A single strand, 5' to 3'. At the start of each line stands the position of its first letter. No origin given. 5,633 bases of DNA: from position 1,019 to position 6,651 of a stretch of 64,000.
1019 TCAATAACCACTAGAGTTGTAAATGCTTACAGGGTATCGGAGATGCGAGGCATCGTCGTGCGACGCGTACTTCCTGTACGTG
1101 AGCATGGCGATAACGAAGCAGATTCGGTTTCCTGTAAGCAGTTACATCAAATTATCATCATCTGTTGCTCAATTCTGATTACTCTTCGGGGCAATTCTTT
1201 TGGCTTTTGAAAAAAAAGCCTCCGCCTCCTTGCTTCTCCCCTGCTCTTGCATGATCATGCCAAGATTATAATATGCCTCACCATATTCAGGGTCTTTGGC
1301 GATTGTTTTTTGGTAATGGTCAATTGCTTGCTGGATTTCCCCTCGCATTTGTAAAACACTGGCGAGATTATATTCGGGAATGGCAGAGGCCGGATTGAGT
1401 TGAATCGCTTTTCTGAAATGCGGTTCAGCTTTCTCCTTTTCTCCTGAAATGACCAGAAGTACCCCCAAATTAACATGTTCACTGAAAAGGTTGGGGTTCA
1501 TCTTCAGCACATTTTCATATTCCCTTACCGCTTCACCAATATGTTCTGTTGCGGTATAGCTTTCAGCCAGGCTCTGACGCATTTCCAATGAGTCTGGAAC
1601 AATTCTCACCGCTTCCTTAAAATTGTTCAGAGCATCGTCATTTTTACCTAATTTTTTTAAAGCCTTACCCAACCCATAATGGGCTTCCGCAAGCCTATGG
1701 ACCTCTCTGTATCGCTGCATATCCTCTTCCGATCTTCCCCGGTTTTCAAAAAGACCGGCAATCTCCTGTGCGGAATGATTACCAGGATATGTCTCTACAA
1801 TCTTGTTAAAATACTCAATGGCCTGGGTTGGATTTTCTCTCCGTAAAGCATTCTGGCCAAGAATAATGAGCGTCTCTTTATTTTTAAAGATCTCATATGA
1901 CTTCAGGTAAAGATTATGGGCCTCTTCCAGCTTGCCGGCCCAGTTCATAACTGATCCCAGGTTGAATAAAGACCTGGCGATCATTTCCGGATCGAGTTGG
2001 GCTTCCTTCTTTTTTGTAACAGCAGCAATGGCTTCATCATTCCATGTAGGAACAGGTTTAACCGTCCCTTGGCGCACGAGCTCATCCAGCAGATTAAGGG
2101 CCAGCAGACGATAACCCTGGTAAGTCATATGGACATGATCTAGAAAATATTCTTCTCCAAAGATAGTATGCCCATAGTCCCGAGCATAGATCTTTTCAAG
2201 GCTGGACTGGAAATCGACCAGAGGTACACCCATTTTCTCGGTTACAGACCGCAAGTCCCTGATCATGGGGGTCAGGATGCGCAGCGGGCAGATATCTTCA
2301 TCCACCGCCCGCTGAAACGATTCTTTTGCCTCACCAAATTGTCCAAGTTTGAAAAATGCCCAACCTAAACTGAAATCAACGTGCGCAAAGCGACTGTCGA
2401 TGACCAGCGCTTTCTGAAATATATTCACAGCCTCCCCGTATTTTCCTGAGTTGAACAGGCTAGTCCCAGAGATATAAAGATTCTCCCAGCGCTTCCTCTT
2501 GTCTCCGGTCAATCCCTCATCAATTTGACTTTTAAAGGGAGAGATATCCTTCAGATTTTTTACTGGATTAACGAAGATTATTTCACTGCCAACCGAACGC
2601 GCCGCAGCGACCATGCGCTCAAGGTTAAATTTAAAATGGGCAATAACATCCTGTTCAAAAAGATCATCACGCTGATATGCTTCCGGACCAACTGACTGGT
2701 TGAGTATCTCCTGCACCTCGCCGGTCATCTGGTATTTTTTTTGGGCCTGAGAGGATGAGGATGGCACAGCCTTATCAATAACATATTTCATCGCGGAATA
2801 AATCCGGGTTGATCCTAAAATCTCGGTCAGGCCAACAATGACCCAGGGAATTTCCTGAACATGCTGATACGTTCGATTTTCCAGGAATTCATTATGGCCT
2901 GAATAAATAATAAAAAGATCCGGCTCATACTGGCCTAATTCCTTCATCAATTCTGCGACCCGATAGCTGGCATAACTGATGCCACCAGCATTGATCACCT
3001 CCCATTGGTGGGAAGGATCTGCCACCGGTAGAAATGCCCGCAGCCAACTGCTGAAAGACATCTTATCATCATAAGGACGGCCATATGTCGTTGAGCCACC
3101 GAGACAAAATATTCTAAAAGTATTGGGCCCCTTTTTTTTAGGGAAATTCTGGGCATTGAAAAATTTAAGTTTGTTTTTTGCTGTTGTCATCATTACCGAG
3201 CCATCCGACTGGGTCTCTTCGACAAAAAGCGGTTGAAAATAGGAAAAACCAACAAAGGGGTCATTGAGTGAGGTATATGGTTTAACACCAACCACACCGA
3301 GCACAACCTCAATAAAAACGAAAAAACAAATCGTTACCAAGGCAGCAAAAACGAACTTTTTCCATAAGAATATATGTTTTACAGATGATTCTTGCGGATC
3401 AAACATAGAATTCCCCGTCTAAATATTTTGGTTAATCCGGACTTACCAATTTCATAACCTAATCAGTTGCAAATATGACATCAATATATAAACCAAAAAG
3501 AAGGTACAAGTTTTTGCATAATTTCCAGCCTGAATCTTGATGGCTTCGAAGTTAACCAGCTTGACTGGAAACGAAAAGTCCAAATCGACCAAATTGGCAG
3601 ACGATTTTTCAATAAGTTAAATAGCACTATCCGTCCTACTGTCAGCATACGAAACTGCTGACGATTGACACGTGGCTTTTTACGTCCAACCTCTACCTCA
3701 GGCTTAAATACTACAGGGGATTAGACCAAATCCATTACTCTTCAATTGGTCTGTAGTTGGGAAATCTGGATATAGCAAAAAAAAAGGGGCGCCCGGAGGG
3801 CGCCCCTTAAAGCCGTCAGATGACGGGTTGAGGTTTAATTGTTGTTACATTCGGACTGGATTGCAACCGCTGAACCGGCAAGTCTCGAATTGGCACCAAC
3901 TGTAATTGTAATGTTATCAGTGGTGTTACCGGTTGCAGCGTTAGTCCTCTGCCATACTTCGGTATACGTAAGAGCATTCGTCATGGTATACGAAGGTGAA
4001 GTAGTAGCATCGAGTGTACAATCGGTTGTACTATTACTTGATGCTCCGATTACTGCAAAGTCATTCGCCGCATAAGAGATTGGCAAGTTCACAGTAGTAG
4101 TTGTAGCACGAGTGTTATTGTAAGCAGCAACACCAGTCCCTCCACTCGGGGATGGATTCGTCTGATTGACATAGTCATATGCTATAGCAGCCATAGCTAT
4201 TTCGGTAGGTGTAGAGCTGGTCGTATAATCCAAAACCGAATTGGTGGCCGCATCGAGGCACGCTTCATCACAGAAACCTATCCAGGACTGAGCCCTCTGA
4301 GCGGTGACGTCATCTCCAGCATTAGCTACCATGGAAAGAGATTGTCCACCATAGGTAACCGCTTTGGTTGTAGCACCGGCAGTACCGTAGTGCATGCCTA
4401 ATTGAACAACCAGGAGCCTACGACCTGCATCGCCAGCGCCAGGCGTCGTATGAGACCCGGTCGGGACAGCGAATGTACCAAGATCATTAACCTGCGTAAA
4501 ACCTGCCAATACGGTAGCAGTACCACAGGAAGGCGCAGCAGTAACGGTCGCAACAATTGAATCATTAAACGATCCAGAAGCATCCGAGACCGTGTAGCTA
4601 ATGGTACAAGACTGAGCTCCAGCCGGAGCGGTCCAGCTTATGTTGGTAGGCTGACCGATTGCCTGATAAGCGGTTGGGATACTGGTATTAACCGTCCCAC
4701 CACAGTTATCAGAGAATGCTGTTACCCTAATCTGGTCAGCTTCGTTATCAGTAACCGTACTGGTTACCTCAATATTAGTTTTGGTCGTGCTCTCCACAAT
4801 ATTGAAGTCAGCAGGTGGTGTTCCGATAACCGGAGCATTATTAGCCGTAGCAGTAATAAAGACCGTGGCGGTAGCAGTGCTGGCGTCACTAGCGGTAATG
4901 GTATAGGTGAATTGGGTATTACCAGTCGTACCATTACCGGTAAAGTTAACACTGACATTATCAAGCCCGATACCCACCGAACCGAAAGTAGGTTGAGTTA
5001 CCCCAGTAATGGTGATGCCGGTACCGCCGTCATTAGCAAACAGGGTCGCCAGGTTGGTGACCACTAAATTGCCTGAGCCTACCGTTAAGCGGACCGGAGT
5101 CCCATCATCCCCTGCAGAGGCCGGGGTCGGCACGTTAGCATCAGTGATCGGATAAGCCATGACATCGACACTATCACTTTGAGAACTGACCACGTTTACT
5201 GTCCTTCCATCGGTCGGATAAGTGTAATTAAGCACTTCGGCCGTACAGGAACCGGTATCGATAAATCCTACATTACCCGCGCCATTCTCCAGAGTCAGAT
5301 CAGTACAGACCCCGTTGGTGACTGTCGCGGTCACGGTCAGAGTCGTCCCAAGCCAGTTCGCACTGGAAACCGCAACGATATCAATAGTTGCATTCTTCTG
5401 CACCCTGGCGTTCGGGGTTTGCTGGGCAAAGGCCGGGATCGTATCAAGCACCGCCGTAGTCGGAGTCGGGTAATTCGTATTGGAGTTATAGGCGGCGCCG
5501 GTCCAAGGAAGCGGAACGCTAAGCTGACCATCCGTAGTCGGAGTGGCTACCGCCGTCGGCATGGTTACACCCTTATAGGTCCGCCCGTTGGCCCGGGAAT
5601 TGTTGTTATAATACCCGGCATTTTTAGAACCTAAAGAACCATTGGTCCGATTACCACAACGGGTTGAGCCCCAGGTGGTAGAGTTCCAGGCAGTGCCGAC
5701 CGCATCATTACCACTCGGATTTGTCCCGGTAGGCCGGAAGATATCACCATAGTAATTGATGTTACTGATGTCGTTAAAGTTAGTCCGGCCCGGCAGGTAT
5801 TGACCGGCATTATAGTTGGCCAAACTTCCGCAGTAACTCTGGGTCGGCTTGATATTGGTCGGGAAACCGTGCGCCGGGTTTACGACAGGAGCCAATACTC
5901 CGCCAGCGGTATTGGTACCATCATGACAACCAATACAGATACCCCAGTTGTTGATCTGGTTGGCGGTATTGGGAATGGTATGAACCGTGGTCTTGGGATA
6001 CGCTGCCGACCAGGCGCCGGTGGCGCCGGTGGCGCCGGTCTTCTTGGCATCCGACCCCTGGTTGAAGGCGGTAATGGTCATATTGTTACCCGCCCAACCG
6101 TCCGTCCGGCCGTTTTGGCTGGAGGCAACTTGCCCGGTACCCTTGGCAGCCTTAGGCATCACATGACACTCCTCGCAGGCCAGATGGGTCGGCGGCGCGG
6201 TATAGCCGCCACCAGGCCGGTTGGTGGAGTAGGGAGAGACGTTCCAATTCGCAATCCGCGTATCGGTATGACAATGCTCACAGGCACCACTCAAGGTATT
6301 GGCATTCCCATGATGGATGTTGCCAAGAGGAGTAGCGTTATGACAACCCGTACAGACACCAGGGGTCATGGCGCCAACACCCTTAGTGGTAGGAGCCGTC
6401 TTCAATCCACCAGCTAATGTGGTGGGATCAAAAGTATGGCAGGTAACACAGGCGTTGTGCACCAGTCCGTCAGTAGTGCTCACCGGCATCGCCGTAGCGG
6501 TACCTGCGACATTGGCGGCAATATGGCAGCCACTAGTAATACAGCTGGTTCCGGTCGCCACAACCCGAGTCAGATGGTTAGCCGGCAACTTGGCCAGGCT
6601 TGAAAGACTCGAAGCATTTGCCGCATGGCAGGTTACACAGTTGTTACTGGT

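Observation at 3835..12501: Monocistronic gene for a secreted multiheme cytochrome c of about 2,890 aa with about 63 heme-attachment motifs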

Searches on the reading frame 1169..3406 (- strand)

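Call 9: search_protein_families(library=pfam, proteins=[window:1169-3406:-], max_evalue=0.001)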
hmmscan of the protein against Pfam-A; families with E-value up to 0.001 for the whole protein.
window:1169-3406:- (745 aa): 25 families
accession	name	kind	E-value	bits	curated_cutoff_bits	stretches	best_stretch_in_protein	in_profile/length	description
PF07719.23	TPR_2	-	1.5e-48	159.4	27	3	573-605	1-33/34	Tetratricopeptide repeat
PF00515.34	TPR_1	-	1.9e-45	151.3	27.8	4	573-605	1-33/34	Tetratricopeptide repeat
PF13424.12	TPR_12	-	1e-32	112.5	30.1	3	678-740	6-76/77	Tetratricopeptide repeat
PF13181.12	TPR_8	-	4.2e-32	108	25.7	1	710-741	2-33/34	Tetratricopeptide repeat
PF13432.12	TPR_16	-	1.4e-29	102.6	32.7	2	679-742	1-64/65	Tetratricopeptide repeat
PF13414.12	TPR_11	-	1.2e-28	98.9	26.8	3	688-723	7-42/42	TPR repeat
PF14559.12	TPR_19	-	2e-26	92.6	25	2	688-741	4-57/68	Tetratricopeptide repeat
PF13174.12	TPR_6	-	5.6e-26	89.8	26.3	0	710-742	1-33/33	Tetratricopeptide repeat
PF13428.12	TPR_14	-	7.5e-26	88.4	23.5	0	574-615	2-43/44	Tetratricopeptide repeat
PF13431.12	TPR_17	-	1.2e-22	78.6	24.4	1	697-729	1-33/34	Tetratricopeptide repeat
PF13374.12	TPR_10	-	2.3e-20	72.3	27.5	0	711-736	4-29/42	Tetratricopeptide repeat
PF24575.1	TPR_Slam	-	2.9e-18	66.6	35.2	1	677-732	49-104/104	Surface lipoprotein assembly modifier, N-terminal TPR repeats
PF13176.12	TPR_7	-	1.5e-12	47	27.9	0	679-707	3-33/36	Tetratricopeptide repeat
PF23914.1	TPR_CcmH_CycH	-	4.1e-12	46.7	42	1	637-743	46-155/158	Cytochrome c-type biogenesis protein H TPR domain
PF25064.1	ARM_TT21_5th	-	1.1e-09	39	27.8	0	681-743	7-69/117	TT21 fifth ARM repeats domain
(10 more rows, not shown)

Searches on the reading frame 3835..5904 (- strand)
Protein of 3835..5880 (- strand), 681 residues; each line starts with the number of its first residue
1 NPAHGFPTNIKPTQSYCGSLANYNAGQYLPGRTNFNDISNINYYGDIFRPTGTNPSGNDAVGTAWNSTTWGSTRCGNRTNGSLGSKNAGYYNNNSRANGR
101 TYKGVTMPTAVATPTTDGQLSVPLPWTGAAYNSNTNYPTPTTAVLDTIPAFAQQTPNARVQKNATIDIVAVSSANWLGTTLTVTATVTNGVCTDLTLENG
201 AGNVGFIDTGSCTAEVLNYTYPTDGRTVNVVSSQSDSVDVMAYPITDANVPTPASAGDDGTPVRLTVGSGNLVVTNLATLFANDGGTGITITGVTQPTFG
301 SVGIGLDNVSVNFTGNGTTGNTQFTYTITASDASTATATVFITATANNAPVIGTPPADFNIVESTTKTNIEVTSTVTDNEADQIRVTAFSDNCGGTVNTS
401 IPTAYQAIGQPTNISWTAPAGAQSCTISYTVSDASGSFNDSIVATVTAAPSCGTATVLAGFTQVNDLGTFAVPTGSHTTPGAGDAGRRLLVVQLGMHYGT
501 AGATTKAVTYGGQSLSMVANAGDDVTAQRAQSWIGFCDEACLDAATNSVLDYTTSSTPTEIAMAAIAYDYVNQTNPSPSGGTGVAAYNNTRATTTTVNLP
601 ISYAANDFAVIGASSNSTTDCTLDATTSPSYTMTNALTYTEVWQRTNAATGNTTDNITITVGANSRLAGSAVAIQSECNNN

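Call 21: search_protein_families(library=ncbifam, proteins=[window:3835-5880:-], max_evalue=0.1)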
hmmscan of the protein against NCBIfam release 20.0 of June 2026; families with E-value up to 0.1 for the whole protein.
window:3835-5880:- (681 aa): 3 families
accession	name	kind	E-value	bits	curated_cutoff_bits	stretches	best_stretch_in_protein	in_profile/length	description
NF000110.2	AAC_6p_If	exception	0.035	14.2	300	1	548-642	41-132/144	aminoglycoside N-acetyltransferase AAC(6')-If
NF000224.3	AAC_6p_Acine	exception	0.05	13.6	225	1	546-641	42-134/146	AAC(6')-Ighjkrstuvwx family aminoglycoside N-acetyltransferase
NF043067.1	AAC_6p_group_E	equivalog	0.07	13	140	0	548-642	40-130/140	aminoglycoside 6'-N-acetyltransferase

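Call 23: find_homologous_proteins(query=window:3838-5880:-, max_evalue=0.001)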
Query window:3838-5880:- (681 aa): 4 proteins with E <= 0.001 among 8000 candidates.
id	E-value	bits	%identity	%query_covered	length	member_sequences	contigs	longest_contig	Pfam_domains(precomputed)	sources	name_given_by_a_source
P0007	2.2e-68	250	52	36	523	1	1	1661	-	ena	-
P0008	4.7e-41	159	86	15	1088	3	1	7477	PF14522.12,PF22113.2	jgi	jgi:hypothetical protein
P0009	2.6e-29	121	58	25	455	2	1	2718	PF17963.8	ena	-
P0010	6.6e-7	47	29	24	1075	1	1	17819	PF22352.3,PF17963.8,PF17892.8,PF17803.8,PF23522.2,PF16184.12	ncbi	ncbi:MAG: Ig-like domain-containing protein [Dokdonella sp.]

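Call 63: predict_structure(alignment_id=A2)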
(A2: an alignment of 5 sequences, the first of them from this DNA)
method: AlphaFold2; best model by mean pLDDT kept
length: 689 residues; sequences in the alignment: 5
mean_pLDDT: 34.3   pTM: 0.25
mean pLDDT of the five models: 34.3, 33.9, 33.2, 31.0, 29.8
residues with pLDDT >= 90: 0; 70-90: 9; 50-70: 62; < 50: 618
segments of 3 or more residues with pLDDT < 50: 1-191, 195-218, 222-378, 384-389, 455-689
pLDDT, mean of each block of 10 residues (from residue 1): 30 28 28 30 30 28 29 27 26 28 30 28 27 26 26 24 27 39 44 48 43 46 42 39 34 31 28 28 32 36 35 35 33 38 34 30 38 40 48 70 67 56 61 65 56 46 28 29 31 30 30 31 32 33 29 30 26 25 32 25 29 29 25 27 27 26 28 25 23
secondary structure, 60 per line:
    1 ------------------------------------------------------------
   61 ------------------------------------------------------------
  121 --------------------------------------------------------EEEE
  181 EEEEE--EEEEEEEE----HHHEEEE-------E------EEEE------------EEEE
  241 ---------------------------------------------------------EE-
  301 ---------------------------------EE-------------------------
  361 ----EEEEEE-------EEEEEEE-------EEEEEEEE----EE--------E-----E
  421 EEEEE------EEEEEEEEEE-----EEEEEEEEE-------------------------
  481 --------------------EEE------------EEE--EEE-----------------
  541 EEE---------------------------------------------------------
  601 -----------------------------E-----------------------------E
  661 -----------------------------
elements in order (helices of 4 or more, strands of 3 or more residues): E177-185 E188-195 E203-206 E221-224 E237-240 E365-370 E378-384 E392-399 E420-425 E432-441 E447-455 E501-503 E516-518 E521-523 E541-543

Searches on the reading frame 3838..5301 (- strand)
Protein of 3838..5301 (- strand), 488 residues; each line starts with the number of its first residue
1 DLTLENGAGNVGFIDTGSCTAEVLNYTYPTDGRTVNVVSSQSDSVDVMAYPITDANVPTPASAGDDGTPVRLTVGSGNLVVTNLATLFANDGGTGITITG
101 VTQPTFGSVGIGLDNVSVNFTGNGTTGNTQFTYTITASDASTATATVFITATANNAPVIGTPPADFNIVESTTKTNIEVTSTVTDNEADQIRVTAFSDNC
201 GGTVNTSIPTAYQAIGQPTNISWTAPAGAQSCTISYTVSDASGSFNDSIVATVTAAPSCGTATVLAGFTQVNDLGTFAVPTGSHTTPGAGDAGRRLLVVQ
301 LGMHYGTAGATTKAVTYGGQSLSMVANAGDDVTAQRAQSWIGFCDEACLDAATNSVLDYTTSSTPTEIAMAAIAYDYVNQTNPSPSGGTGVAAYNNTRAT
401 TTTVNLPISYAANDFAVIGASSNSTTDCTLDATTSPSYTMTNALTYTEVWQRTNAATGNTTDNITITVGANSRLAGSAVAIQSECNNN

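Call 42: search_protein_families(library=pfam, proteins=[window:3838-5301:-], max_evalue=0.01)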
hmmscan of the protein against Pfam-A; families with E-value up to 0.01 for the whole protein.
window:3838-5301:- (488 aa): 1 family
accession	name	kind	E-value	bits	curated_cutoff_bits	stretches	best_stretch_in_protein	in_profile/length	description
PF17963.7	Big_9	-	0.00013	23.2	23.6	1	73-150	12-89/89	Bacterial Ig domain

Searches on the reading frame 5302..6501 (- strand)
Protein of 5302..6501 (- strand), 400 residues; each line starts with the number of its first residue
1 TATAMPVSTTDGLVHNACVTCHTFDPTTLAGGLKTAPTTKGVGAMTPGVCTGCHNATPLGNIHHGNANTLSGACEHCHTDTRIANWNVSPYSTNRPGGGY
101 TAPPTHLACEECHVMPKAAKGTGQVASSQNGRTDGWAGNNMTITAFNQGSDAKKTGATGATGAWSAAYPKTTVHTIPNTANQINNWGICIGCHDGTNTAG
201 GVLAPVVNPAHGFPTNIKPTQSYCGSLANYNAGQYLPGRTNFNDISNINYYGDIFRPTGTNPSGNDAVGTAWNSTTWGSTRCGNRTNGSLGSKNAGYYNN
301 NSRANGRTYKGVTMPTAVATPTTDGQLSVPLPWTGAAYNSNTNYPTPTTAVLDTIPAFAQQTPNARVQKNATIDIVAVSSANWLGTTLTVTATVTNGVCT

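Call 42: search_protein_families(library=pfam, proteins=[window:5302-6501:-], max_evalue=0.01)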
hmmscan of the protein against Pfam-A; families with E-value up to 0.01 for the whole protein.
window:5302-6501:- (400 aa): 2 families
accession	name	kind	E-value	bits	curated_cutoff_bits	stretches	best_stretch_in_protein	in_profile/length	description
PF14522.11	Cytochrome_C7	-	1.6e-06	28.3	24.8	0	15-79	13-67/67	Cytochrome c7 and related cytochrome c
PF22113.1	Mtrc-MtrF_II-IV_dom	-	0.0037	17.3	30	0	16-122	29-135/176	Outer membrane cytochrome MtrC/MtrF-like, domains II/IV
